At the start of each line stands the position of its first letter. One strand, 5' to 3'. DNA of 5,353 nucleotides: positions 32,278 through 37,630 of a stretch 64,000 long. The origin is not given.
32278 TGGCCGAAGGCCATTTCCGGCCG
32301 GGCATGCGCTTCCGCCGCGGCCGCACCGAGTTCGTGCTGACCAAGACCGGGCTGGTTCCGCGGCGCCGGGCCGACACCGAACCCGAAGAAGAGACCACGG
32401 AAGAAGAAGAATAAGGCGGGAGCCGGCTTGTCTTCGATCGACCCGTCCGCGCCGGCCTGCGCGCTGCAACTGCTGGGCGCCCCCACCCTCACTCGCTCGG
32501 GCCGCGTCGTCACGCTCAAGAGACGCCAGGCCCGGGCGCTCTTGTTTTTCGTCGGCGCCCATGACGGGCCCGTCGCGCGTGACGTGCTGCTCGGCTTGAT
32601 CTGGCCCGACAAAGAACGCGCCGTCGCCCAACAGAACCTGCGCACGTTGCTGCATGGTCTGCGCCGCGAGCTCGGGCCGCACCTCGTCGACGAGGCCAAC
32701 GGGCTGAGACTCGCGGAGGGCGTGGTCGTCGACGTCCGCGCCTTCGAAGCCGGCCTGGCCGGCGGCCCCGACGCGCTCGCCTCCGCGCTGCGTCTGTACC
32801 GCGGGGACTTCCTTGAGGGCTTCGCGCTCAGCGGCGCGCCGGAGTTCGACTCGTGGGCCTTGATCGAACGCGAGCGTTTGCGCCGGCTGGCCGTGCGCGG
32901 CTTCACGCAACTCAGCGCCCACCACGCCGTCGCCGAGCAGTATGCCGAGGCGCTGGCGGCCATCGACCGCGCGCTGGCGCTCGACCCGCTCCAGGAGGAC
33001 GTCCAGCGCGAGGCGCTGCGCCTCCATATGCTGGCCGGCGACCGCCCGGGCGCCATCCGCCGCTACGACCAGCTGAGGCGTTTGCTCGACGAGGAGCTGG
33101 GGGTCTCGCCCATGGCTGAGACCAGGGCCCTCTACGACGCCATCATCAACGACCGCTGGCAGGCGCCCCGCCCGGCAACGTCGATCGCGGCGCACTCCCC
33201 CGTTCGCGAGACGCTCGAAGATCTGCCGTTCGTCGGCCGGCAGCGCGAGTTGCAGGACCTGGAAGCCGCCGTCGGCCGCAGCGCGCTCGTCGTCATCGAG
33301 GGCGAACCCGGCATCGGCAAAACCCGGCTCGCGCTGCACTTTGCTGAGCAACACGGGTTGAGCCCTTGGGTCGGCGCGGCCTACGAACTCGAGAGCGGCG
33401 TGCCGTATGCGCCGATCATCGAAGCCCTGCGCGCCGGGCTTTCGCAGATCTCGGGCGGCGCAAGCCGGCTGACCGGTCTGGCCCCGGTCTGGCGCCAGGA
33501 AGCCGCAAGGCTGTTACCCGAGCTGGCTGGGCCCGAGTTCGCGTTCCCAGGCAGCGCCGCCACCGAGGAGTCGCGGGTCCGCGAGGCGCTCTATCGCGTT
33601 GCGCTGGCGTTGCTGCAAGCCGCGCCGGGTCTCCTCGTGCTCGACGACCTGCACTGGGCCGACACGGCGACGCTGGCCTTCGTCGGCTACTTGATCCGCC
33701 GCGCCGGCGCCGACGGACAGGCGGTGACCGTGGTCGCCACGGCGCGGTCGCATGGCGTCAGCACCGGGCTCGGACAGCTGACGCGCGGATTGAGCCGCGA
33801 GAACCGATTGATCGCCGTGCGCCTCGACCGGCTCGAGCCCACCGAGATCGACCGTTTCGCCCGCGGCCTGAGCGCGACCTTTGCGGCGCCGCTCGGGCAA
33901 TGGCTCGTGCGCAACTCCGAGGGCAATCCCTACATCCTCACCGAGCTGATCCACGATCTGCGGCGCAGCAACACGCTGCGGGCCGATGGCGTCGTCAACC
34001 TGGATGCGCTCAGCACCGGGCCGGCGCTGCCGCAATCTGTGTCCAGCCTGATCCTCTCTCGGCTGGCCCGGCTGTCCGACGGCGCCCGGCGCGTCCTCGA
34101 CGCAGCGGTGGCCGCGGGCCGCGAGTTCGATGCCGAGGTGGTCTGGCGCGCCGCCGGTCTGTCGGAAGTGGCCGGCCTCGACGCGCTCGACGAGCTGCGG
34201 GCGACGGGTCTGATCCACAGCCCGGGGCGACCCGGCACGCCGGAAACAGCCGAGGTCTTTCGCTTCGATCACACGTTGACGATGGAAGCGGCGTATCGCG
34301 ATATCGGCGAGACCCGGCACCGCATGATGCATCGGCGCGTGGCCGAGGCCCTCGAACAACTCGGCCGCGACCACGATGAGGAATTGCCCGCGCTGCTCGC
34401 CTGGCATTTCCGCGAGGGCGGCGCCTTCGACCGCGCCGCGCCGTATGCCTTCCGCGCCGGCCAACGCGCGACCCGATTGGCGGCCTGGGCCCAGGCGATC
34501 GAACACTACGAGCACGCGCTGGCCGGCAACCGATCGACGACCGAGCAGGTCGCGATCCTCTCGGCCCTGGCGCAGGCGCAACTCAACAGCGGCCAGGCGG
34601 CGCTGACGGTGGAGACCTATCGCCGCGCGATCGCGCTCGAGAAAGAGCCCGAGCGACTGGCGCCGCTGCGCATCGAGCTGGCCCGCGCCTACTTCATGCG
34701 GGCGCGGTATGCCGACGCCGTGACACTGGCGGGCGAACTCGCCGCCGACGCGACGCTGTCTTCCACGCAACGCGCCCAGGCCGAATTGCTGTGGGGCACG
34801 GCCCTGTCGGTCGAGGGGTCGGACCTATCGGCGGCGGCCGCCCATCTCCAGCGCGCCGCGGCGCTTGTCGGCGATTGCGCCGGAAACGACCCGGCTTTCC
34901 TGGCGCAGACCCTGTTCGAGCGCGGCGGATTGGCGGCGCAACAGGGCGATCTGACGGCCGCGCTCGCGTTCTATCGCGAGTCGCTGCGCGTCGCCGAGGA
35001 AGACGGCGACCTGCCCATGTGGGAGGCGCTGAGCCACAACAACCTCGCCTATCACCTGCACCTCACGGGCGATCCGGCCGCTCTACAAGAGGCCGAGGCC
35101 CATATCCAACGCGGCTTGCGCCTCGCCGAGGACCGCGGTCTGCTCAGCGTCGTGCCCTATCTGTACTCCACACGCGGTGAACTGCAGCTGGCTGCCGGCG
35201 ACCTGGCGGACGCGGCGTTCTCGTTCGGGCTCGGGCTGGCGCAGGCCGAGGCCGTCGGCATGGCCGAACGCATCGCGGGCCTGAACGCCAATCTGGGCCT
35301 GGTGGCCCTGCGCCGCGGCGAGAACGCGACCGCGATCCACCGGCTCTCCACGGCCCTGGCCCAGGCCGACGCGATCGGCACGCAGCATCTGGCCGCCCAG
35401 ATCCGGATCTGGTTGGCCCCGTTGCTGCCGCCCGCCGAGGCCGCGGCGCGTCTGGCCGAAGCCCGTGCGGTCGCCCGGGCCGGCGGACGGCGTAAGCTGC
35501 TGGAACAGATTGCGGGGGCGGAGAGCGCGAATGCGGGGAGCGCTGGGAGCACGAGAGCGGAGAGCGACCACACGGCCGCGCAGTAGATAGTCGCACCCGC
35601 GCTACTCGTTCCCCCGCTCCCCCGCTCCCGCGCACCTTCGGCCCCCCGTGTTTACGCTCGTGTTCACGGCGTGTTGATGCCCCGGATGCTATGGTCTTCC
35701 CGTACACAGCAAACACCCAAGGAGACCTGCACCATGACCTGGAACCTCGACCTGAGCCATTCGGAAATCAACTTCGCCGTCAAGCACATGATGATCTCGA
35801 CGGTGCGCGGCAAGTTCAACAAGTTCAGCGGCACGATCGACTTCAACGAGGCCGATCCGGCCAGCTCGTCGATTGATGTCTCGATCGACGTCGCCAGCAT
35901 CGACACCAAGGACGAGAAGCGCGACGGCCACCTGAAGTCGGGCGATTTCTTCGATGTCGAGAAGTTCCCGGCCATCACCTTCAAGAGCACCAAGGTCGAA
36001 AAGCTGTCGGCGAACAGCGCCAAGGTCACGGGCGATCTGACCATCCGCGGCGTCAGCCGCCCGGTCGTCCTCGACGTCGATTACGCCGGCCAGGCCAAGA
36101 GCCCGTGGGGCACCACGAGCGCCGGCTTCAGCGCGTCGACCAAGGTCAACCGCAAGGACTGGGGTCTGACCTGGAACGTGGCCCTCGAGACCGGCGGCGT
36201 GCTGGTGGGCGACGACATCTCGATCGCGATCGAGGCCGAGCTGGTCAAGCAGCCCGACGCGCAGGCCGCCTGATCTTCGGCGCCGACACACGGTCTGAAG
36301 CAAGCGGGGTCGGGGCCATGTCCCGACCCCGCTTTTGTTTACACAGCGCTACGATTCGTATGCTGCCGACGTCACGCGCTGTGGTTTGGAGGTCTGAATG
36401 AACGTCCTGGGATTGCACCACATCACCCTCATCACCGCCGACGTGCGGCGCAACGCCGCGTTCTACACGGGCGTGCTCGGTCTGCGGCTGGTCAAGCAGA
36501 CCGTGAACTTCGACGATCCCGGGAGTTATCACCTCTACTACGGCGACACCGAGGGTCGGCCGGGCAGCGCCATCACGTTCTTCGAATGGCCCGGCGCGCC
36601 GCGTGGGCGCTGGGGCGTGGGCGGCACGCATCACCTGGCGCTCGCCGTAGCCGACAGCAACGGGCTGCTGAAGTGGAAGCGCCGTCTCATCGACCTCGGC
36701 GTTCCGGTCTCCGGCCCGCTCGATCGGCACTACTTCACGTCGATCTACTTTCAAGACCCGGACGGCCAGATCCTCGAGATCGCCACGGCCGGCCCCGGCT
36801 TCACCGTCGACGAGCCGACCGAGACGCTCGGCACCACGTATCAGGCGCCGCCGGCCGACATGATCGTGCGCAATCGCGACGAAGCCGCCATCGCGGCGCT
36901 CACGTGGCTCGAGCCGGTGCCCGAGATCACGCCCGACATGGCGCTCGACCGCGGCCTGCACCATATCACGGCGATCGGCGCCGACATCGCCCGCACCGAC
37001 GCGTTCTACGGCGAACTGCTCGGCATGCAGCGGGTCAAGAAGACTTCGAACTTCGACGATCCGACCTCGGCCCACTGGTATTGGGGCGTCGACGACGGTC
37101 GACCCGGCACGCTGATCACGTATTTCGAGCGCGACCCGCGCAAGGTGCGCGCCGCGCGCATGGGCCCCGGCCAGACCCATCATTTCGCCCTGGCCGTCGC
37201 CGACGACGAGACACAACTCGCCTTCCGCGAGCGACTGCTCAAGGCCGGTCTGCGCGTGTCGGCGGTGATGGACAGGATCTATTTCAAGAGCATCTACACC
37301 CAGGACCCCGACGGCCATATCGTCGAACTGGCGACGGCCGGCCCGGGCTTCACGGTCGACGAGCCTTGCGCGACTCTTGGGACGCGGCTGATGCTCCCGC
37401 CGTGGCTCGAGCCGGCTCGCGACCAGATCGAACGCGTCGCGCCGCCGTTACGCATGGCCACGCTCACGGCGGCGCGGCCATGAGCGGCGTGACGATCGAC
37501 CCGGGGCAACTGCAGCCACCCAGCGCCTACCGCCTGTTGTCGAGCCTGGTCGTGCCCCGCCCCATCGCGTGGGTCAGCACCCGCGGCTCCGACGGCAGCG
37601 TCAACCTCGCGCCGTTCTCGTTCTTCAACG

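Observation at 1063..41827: Eight GT-C-like polytopic membrane genes of several families lie within about 41 kb, threaded through housekeeping translation genes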

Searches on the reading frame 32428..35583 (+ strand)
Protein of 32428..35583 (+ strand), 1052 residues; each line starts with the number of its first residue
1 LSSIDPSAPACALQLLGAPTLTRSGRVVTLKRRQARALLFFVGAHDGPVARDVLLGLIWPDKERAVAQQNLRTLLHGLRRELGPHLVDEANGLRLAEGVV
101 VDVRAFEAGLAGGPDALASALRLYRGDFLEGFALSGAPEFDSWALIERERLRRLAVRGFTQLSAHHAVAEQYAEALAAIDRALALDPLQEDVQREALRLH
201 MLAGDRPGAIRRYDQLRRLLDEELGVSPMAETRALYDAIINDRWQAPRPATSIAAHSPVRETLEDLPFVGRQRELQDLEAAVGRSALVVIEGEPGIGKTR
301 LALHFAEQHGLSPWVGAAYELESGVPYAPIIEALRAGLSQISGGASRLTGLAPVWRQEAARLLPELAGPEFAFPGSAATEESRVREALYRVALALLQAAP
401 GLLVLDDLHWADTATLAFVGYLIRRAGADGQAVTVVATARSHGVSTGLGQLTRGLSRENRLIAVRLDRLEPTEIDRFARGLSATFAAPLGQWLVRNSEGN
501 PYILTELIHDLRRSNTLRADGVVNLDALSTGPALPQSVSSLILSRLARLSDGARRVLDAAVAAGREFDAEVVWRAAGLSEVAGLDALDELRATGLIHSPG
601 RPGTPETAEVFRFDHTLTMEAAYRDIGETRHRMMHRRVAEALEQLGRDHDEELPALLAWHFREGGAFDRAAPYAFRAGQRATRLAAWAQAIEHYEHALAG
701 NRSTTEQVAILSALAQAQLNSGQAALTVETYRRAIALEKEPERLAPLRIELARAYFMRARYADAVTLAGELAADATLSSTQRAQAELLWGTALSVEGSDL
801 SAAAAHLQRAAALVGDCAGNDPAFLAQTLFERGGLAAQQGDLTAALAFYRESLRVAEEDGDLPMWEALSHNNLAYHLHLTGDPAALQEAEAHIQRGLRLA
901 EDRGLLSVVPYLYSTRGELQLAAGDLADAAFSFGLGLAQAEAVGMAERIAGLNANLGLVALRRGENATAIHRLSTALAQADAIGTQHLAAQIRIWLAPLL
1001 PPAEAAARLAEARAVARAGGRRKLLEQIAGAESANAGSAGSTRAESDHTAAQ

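Call 6: search_protein_families(library=pfam, proteins=[window:32428-35583:+], max_evalue=0.01)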
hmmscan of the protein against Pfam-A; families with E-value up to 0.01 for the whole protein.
window:32428-35583:+ (1052 aa): 8 families
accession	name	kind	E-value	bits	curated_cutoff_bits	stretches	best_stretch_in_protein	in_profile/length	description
PF13191.12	AAA_16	-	2.5e-21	77.3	32.6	1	267-428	1-161/167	AAA ATPase domain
PF03704.23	BTAD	-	9.6e-19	68.6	22.1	1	115-239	27-145/146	Bacterial transcriptional activator domain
PF13401.12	AAA_22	-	0.00018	22.2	27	1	286-419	6-104/130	AAA domain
PF13424.12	TPR_12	-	0.00039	21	30.1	2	825-901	2-76/77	Tetratricopeptide repeat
PF00515.34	TPR_1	-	0.00096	19.3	27.8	0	826-858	1-33/34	Tetratricopeptide repeat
PF07719.23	TPR_2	-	0.0029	18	27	0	826-858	1-33/34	Tetratricopeptide repeat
PF00486.34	Trans_reg_C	-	0.0053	17.2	26.2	0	25-84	1-59/77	Transcriptional regulatory protein, C terminal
PF20720.3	nSTAND3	-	0.0071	16.5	27.2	0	280-308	12-40/155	Novel STAND NTPase 3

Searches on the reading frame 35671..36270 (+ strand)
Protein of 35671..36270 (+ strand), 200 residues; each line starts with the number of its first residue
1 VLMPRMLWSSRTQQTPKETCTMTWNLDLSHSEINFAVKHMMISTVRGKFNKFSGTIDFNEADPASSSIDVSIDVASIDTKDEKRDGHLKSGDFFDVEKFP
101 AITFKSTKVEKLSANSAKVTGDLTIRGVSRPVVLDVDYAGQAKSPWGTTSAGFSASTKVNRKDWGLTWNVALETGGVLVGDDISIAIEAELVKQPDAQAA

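Call 6: search_protein_families(library=pfam, proteins=[window:35671-36270:+], max_evalue=0.01)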
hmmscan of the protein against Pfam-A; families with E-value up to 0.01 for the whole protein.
window:35671-36270:+ (200 aa): 1 family
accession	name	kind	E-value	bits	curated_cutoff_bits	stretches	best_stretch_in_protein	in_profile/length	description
PF04264.18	YceI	-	1.3e-58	198.1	23.7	1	24-190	1-149/150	YceI-like domain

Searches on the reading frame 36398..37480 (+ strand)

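Call 6: search_protein_families(library=pfam, proteins=[window:36398-37480:+], max_evalue=0.01)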
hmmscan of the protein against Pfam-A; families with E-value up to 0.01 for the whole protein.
window:36398-37480:+ (361 aa): 4 families
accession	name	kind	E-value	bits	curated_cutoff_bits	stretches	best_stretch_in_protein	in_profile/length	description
PF00903.31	Glyoxalase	-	9.3e-35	120.1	20.6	2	5-128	1-121/121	Glyoxalase/Bleomycin resistance protein/Dioxygenase superfamily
PF18029.7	Glyoxalase_6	-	3.8e-10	40.8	23.6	2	195-309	7-103/106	Glyoxalase-like domain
PF13669.12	Glyoxalase_4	-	7.2e-10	39.6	27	1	188-289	1-95/109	Glyoxalase/Bleomycin resistance protein/Dioxygenase superfamily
PF22677.2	Ble-like_N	-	8.9e-06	25.8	24.5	0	8-33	4-29/41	Bleomycin resistance protein-like N-terminal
